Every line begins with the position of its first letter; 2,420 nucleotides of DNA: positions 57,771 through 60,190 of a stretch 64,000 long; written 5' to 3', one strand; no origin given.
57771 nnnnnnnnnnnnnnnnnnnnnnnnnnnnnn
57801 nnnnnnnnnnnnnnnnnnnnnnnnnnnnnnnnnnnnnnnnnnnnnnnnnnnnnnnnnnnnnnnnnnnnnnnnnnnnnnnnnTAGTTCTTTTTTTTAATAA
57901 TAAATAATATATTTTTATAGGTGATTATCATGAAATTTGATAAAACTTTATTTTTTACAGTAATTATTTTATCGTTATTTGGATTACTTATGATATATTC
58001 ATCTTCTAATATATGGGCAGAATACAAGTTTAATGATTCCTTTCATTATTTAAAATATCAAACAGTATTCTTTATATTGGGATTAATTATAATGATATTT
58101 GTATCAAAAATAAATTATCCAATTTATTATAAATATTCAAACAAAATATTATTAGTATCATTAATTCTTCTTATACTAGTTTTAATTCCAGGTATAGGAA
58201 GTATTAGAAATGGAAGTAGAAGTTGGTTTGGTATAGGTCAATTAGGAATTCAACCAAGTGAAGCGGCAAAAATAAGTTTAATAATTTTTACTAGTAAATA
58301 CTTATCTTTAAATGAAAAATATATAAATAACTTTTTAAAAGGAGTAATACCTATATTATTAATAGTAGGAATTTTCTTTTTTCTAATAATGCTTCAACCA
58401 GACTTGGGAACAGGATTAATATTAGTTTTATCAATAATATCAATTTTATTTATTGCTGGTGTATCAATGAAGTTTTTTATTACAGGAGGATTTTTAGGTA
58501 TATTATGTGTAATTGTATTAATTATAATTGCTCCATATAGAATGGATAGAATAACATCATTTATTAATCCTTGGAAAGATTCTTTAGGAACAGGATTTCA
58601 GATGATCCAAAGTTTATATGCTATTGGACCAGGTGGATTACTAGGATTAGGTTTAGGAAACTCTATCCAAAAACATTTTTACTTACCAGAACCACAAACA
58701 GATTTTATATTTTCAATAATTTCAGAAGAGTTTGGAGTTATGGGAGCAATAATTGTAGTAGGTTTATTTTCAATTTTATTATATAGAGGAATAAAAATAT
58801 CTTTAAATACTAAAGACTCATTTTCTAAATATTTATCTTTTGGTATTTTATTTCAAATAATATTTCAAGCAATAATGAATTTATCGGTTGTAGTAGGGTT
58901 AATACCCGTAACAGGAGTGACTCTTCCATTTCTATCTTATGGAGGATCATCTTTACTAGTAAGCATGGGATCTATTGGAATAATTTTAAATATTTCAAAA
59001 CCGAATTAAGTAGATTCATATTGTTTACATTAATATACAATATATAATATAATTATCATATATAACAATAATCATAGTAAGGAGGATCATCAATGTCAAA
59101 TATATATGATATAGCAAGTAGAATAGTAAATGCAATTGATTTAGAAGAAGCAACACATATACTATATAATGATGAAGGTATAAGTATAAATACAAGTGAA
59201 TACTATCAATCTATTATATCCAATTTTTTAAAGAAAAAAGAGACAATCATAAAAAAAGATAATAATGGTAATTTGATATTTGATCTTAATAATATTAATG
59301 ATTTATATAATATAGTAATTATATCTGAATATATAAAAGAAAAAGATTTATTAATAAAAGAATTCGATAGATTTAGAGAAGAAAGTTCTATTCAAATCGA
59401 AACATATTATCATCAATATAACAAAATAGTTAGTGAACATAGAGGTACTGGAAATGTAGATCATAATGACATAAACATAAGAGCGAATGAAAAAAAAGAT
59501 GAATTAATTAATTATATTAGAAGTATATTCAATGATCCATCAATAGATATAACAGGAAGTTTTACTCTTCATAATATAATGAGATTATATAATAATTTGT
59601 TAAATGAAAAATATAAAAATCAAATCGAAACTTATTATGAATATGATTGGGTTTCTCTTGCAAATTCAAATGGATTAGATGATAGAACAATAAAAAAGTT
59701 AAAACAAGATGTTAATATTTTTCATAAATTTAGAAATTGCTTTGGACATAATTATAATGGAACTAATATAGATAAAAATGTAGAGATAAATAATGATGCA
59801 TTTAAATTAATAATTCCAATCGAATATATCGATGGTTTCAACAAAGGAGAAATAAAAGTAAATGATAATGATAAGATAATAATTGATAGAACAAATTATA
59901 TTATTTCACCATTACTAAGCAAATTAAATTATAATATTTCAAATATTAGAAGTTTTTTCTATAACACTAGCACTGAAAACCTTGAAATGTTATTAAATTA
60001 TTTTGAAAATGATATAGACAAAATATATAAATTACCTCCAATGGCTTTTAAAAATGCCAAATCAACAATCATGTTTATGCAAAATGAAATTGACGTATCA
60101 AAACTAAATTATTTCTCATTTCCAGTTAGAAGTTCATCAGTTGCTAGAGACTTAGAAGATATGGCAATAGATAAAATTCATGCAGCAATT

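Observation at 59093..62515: Cas13-like dual-HEPN layout with no CRISPR array: two terminal RNxxxH motifs flank a 20-unit repeat array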

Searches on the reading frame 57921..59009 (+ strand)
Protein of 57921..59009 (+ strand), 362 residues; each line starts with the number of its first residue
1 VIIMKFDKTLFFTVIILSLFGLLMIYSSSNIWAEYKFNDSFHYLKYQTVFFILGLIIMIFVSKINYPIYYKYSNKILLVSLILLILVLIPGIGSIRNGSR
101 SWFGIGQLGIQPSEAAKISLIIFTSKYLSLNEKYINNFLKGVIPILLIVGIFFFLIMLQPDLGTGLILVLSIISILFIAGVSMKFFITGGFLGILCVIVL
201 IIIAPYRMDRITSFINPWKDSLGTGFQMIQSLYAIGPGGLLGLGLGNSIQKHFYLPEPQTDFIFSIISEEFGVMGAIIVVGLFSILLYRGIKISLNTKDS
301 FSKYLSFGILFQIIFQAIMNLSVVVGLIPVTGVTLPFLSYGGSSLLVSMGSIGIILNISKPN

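Call 3: search_protein_families(library=pfam, proteins=[window:57921-59009:+], max_evalue=1)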
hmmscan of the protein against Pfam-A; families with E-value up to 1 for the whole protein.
window:57921-59009:+ (362 aa): 1 family
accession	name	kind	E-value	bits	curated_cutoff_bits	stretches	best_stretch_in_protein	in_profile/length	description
PF01098.24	FTSW_RODA_SPOVE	-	2e-110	369.6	26.4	1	10-360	4-352/356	Cell cycle protein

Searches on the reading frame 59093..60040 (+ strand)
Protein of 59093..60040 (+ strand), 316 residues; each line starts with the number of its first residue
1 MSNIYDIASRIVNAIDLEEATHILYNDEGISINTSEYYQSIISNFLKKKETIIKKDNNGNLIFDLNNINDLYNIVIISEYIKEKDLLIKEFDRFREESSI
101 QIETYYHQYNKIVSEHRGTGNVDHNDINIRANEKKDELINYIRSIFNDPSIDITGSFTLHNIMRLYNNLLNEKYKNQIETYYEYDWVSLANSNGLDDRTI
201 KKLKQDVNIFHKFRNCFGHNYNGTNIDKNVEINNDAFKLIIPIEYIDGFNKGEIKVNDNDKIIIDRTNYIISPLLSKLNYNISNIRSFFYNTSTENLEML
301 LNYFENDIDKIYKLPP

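Call 30: search_solved_structures(query=A3, max_evalue=10, show_alignments=3)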
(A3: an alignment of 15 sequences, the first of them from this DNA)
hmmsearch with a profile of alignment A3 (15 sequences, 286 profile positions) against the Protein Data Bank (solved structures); distinct sequences matched with E-value up to 10: 21.
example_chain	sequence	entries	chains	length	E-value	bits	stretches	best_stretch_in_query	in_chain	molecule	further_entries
1wpa_A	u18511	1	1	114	0.0018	21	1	102-185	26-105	Occludin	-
3g7c_A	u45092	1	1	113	0.0046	19.7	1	103-185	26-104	Occludin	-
1xaw_A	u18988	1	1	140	0.009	18.7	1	109-185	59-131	Occludin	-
3tnu_B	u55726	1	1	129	0.19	14.3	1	100-181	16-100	Keratin, type II cytoskeletal 5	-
8a3k_UNK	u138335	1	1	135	0.2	14.3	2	89-144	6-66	sc-apCC-4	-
3jqh_A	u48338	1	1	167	0.25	14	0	94-160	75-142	C-type lectin domain family 4 member M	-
6jfv_B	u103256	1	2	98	0.5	13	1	116-181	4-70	Keratin, type II cytoskeletal 5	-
8iom_A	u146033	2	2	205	0.58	12.7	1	127-198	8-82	Colicin 1B | Colicin Ib protein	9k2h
4dex_B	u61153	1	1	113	0.83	12.2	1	124-201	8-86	Voltage-dependent N-type calcium channel subunit alpha-1B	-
8ro0_L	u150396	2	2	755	1.1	11.8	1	76-156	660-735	Cell division cycle 5-like protein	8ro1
6drx_A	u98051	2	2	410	1.2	11.7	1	74-189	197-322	5HT2B receptor, BRIL chimera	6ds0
3cwg_A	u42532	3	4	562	1.3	11.6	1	110-190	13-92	Signal transducer and activator of transcription 3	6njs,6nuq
4ib4_A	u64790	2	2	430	1.3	11.5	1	74-189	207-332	Chimera protein of human 5-hydroxytryptamine receptor 2B and E. Coli soluble cytochrome b5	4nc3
1bg1_A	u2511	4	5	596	1.4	11.5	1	110-190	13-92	PROTEIN (TRANSCRIPTION FACTOR STAT3B) | Signal transducer and activator of transcription 3 | Isoform Stat3B of Signal transducer and activator of transcription 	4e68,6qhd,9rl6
5tud_A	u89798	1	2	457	1.5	11.4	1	74-189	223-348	5-hydroxytryptamine receptor 2B,Soluble cytochrome b562 chimera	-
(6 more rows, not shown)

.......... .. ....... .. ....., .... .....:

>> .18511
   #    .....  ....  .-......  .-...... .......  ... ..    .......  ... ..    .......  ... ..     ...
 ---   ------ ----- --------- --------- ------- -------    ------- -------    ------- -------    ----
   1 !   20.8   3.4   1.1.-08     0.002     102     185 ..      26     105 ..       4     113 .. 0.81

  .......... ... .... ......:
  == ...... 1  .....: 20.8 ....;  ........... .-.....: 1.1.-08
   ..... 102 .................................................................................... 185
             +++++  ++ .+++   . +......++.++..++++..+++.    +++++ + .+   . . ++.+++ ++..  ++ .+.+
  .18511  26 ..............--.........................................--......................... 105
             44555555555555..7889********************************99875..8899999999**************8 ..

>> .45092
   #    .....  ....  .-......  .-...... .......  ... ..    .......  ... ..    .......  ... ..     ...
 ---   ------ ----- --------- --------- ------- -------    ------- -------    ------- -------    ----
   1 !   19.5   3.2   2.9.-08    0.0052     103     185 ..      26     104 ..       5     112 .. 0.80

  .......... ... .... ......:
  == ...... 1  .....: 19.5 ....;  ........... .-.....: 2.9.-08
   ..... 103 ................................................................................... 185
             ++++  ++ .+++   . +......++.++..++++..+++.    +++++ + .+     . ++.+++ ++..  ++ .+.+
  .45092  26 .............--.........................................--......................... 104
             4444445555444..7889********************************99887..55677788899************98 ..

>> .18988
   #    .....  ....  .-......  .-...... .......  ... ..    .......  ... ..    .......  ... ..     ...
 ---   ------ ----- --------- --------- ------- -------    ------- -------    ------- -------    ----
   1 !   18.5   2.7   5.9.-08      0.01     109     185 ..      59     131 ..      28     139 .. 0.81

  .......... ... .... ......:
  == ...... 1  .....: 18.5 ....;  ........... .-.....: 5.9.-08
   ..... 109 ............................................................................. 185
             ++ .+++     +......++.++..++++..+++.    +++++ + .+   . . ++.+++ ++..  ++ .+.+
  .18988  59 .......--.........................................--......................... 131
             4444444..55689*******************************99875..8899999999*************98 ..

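Call 33: search_protein_families(library=pfam, alignment_id=A3, max_evalue=1)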
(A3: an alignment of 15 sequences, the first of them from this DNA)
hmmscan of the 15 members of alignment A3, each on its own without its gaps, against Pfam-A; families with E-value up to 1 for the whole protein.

A. member 1, seq(316 aa): 0 families

B. families by the number of members that match (of 15 scanned): 53 families (the first 25 are shown)
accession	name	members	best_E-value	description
PF08955.15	BofC_C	4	0.008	BofC C-terminal domain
PF07303.18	Occludin_ELL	3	0.024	Occludin homology domain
PF08336.16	P4Ha_N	2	0.017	Prolyl 4-Hydroxylase alpha-subunit, N-terminal region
PF02877.19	PARP_reg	1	0.0015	Poly(ADP-ribose) polymerase, regulatory domain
PF14071.11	YlbD_coat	1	0.003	Putative coat protein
PF15009.12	STING_LBD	1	0.0034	STING ligand-binding domain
PF15020.11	Beta-prop_CATSPERD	1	0.0074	CATSPERD, beta-propeller domain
PF17098.10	Wtap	1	0.014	WTAP/Mum2p family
PF11594.13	Med28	1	0.016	Mediator complex subunit 28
PF14412.12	AHH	1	0.017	A nuclease family of the HNH/ENDO VII superfamily with conserved AHH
PF05531.17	NPV_P10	1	0.018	Nucleopolyhedrovirus P10 protein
PF04375.19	HemX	1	0.022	HemX, putative uroporphyrinogen-III C-methyltransferase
PF18736.6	pEK499_p136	1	0.022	HEPN pEK499 p136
PF04108.17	ATG17_like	1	0.025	Autophagy protein ATG17-like domain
PF00103.25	Hormone_1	1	0.026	Somatotropin hormone family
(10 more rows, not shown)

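Call 46: predict_structure(alignment_id=A3)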
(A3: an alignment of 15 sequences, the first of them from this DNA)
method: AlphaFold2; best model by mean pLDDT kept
length: 316 residues; sequences in the alignment: 15
mean_pLDDT: 85.8   pTM: 0.79
mean pLDDT of the five models: 85.8, 85.5, 84.2, 73.8, 65.8
residues with pLDDT >= 90: 133; 70-90: 154; 50-70: 28; < 50: 1
segments of 3 or more residues with pLDDT < 50: none
pLDDT, mean of each block of 10 residues (from residue 1): 75 87 73 79 88 85 87 95 93 93 96 80 85 95 93 90 93 89 89 86 94 78 69 89 93 91 90 82 79 80 78 64
secondary structure, 60 per line:
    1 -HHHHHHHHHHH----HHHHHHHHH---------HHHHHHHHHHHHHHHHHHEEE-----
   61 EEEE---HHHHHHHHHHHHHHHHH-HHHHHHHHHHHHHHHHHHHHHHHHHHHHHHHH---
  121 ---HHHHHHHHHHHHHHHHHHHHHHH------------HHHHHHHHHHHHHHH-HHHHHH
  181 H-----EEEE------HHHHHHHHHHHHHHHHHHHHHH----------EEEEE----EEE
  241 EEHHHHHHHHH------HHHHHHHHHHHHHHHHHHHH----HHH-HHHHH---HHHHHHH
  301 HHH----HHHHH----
elements in order: H2-12 H17-25 H35-52 E53-55 E61-64 H68-84 H86-117 H124-146 H159-173 H175-181 E187-190 H197-218 E229-233 E238-242 H243-251 H258-277 H286-290 H294-303 H308-312

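Call 49: fold_search(model_id=the predicted structure, library=pdb)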
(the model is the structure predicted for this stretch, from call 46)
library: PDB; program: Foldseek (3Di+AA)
matches with E <= 10: 50; with E <= 0.001: 0
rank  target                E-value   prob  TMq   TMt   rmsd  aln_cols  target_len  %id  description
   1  9kc9_A                8.3e-01  0.03  0.10  0.09  28.4       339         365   14  Cryo-EM structure of docked mouse bestrophin-1 in a partial open state (released 2025-03-19)
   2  6ivk_C                9.7e-01  0.04  0.12  0.14  28.0       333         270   11  Crystal structure of a membrane protein G175A (released 2019-11-06)
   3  4tql_A                1.3e+00  0.10  0.18  0.23  23.6       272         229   11  Computationally designed three helix bundle (released 2014-10-15)
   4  3mfn_C                2.1e+00  0.18  0.15  0.35  17.4       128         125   14  Dfer_2879 protein of unknown function from Dyadobacter fermentans (released 2010-04-14)
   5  8cvi_D                2.8e+00  0.06  0.19  0.22  24.1       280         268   10  Cryo-EM structure of the supercoiled EPEC H6 flagellar filament core Curly I waveform (released 2022-09-07)
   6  8e8m_D                3.3e+00  0.01  0.10  0.04  23.3       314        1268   13  Mycobacterium tuberculosis RNAP paused elongation complex (released 2023-03-22)
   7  4nqi_C                3.5e+00  0.06  0.15  0.21  31.0       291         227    9  Structure of the N-terminal I-BAR domain (1-259) of D.Discoideum IBARa (released 2014-02-05)
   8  8gl8_G                3.9e+00  0.09  0.16  0.26  10.2       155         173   15  The Type 9 Secretion System Extended Translocon - SprA-PorV-PPI-RemZ-SkpA-SprE complex (released 2024-01-31)
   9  1sg2_C                4.1e+00  0.16  0.17  0.35   9.6       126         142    8  Crystal structure of the periplasmic chaperone Skp (released 2004-09-14)
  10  8cr1_C                4.3e+00  0.06  0.18  0.21  20.4       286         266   10  Homo sapiens Get1/Get2 heterotetramer in complex with a Get3 dimer (released 2023-11-29)
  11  1u2m_C                4.5e+00  0.15  0.17  0.36  10.6       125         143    8  Crystal Structure of Skp (released 2004-08-24)
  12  1sg2_A                4.5e+00  0.14  0.18  0.35   9.9       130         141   10  Crystal structure of the periplasmic chaperone Skp (released 2004-09-14)
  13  9ngm_A                4.5e+00  0.06  0.19  0.11  18.6       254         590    9  CryoEM structure of human ABCD3 (released 2025-12-17)
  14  8aud_A                4.5e+00  0.04  0.13  0.12  14.0       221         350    9  Structure of peptidoglycan hydrolase Cg1735 from Corynebacterium glutamicum, orthorhombic crystal form (released 2023-01-18)
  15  9yzy_O                5.0e+00  0.02  0.11  0.13  24.2       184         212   12  ctSAGA Focused on HAT Bromodomain region (released 2025-12-03)
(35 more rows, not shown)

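Call 57: search_protein_representatives(alignment_id=A3)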
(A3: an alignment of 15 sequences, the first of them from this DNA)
Query: 15 sequences, 286 profile positions. Proteins with E-value up to 0.001 (for the whole library): 82; up to 1e-10: 63; up to 1e-30: 48. The best 82 are listed.
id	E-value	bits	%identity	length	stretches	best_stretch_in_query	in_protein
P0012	5.6e-126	436.2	-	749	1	1-285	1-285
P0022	2.0e-119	414.7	-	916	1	2-285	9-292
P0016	6.8e-117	406.4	-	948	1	1-285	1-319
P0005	7.8e-117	406.2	-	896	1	1-285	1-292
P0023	6.0e-110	383.6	-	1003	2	1-285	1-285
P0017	1.5e-107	375.7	-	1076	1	1-285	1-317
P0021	2.2e-106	371.9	-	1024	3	1-285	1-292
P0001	1.1e-103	363.0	-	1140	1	1-285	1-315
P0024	1.2e-103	362.9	-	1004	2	2-285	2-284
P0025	5.2e-103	360.8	-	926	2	1-285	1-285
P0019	2.3e-100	352.1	-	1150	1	1-285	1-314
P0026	3.2e-100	351.6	-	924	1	1-283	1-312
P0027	2.4e-98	345.5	-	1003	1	1-285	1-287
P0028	1.2e-92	326.8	-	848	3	1-286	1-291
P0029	4.9e-89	314.9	-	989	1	1-285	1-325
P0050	3.5e-44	167.7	-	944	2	154-285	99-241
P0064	8.8e-26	107.4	-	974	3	157-285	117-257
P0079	6.3e-09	52.1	-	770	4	154-285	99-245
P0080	7.4e-09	51.8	-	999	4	147-285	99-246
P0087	9.0e-07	45.0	-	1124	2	128-285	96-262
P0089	2.1e-06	43.8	-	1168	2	142-285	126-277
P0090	2.1e-06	43.8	-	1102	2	156-285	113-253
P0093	2.2e-05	40.4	-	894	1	8-277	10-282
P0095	1.3e-04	37.9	-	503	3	148-221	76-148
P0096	2.8e-04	36.8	-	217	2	142-268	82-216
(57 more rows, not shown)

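Call 59: search_protein_families(library=pfam, proteins=[P0087, P0089, P0090, P0093, P0095, P0096, P0079, P0080, P0064, P0050], max_evalue=0.1)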
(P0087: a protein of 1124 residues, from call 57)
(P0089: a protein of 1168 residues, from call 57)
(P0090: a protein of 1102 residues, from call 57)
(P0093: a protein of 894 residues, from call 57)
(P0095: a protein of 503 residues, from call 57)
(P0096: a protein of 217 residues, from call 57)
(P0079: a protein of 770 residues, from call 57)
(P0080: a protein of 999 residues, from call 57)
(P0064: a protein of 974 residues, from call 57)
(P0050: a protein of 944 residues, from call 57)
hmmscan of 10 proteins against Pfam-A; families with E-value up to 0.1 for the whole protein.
P0087 (1124 aa): 0 families

P0089 (1168 aa): 0 families

P0090 (1102 aa): 2 families
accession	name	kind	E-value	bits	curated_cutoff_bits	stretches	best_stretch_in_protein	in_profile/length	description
PF14507.12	CppA_C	-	0.062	14.4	23.5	0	69-118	49-95/103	CppA C-terminal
PF21826.1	DUF6887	-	0.099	13.4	24.2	0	554-604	6-56/62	Family of unknown function (DUF6887)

P0093 (894 aa): 0 families

P0095 (503 aa): 1 family
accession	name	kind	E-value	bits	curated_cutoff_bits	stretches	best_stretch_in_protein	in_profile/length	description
PF18731.6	HEPN_Swt1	-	0.078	13.7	27.5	0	261-302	58-99/115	Swt1-like HEPN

P0096 (217 aa): 0 families

P0079 (770 aa): 0 families

P0080 (999 aa): 1 family
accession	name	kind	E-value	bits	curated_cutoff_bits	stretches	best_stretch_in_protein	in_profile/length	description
PF11212.13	DUF2999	-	0.049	14.4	25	0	689-743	20-75/82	Protein of unknown function (DUF2999)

P0064 (974 aa): 1 family
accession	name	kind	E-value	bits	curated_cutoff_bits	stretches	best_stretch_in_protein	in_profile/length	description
PF12021.13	DUF3509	-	0.0056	16.9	25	1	831-865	48-82/87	Protein of unknown function (DUF3509)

P0050 (944 aa): 2 families
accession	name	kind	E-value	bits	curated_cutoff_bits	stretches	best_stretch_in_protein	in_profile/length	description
PF18736.6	pEK499_p136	-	0.0011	19.2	26.6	1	831-891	79-145/152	HEPN pEK499 p136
PF09744.14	RH1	-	0.038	14.3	24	0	253-271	14-32/65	RILP homology 1 domain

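Call 77: find_homologous_proteins(query=P0095, max_evalue=0.01)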
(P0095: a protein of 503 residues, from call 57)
Query P0095 (503 aa): 4 proteins with E <= 0.01 among 3315 candidates.
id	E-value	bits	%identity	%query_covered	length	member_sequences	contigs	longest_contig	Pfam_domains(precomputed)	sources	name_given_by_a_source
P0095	0.0e+0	1116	100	100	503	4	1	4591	PF18736.8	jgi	-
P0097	7.7e-126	439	47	100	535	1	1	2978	PF18736.8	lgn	-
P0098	5.7e-122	427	46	100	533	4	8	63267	-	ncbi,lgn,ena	-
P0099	4.4e-52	196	36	76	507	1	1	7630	-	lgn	-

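Call 79: find_encoding_contigs(protein=P0098, flank=6000, max_places=2)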
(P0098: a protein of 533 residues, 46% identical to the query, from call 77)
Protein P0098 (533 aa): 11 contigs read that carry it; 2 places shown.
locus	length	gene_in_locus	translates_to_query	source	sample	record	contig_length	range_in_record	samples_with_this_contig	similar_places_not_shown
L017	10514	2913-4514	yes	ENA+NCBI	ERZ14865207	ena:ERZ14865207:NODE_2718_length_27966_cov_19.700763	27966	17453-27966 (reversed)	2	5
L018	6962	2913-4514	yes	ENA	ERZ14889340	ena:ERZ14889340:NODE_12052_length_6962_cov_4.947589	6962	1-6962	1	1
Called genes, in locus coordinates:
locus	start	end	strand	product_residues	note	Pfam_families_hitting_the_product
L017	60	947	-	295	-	-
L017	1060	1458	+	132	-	PF18936:DUF5684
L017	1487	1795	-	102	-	PF01035:DNA_binding_1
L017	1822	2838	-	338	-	PF11187:Mbeg1-like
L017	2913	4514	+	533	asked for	-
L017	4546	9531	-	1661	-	PF08305:NPCBM, PF00754:F5_F8_type_C, PF22633:F5_F8_type_C_2 (weak)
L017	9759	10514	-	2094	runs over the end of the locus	PF08305:NPCBM, PF00754:F5_F8_type_C, PF22633:F5_F8_type_C_2 (weak), PF00754:F5_F8_type_C, PF22633:F5_F8_type_C_2, PF02920:Integrase_DNA (faint)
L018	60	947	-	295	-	-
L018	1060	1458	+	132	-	PF18936:DUF5684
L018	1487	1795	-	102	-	PF01035:DNA_binding_1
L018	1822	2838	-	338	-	PF11187:Mbeg1-like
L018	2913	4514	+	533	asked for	-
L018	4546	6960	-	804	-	?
